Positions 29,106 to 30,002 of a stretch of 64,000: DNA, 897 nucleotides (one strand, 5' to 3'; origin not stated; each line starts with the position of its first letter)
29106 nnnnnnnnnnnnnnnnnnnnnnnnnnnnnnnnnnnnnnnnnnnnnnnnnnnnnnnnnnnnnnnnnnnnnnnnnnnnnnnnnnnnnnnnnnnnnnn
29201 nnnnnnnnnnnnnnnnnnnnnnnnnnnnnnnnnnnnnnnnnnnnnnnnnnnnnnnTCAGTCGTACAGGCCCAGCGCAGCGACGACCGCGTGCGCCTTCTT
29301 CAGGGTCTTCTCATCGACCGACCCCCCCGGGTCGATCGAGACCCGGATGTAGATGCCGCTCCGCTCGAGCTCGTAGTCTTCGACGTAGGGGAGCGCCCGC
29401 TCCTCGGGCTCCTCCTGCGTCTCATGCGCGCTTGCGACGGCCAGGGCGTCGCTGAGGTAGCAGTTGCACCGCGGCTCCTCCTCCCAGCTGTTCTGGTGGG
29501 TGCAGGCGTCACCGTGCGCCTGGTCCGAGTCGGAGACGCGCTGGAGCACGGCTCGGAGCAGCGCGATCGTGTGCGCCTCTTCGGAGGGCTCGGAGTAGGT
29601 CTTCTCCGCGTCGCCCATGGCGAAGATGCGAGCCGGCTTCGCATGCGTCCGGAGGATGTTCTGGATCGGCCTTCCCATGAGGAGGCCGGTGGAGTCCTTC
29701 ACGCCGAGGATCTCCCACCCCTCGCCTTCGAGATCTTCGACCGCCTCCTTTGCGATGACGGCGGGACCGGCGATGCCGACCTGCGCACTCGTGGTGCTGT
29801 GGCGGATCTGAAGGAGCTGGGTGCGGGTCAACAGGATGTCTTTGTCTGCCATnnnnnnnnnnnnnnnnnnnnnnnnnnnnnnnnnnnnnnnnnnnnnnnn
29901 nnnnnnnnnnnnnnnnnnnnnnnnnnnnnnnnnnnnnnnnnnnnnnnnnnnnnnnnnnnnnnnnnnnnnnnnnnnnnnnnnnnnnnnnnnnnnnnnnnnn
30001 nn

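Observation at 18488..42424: More than 20 copies of a start-associated promoter/5'-UTR cassette: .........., then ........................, then ATG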

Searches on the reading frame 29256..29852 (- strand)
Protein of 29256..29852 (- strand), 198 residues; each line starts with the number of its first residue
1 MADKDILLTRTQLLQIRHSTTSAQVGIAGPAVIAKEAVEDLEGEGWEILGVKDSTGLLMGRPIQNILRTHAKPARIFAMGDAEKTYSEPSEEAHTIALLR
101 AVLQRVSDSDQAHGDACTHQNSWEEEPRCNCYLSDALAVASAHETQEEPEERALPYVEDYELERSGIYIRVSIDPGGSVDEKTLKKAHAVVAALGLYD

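Call 33: find_encoding_contigs(protein=window:29256-29852:-, flank=10000, max_places=2)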
Protein window:29256-29852:- (198 aa): 3 contigs read that carry it; 1 place shown.
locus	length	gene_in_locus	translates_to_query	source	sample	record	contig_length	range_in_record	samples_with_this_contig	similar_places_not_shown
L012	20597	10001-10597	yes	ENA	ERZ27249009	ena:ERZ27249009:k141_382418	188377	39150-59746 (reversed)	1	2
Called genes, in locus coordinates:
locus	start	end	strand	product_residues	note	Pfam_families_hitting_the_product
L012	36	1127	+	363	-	PF04542:Sigma70_r2, PF04545:Sigma70_r4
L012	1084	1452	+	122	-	-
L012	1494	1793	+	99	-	-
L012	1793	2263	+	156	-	-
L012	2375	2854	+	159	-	-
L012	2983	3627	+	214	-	-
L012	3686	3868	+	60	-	-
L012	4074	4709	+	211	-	-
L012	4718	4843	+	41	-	-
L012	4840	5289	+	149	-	PF13671:AAA_33 (weak)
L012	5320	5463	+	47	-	-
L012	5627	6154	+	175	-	-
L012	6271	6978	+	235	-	-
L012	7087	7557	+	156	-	-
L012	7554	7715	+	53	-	-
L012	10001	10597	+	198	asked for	-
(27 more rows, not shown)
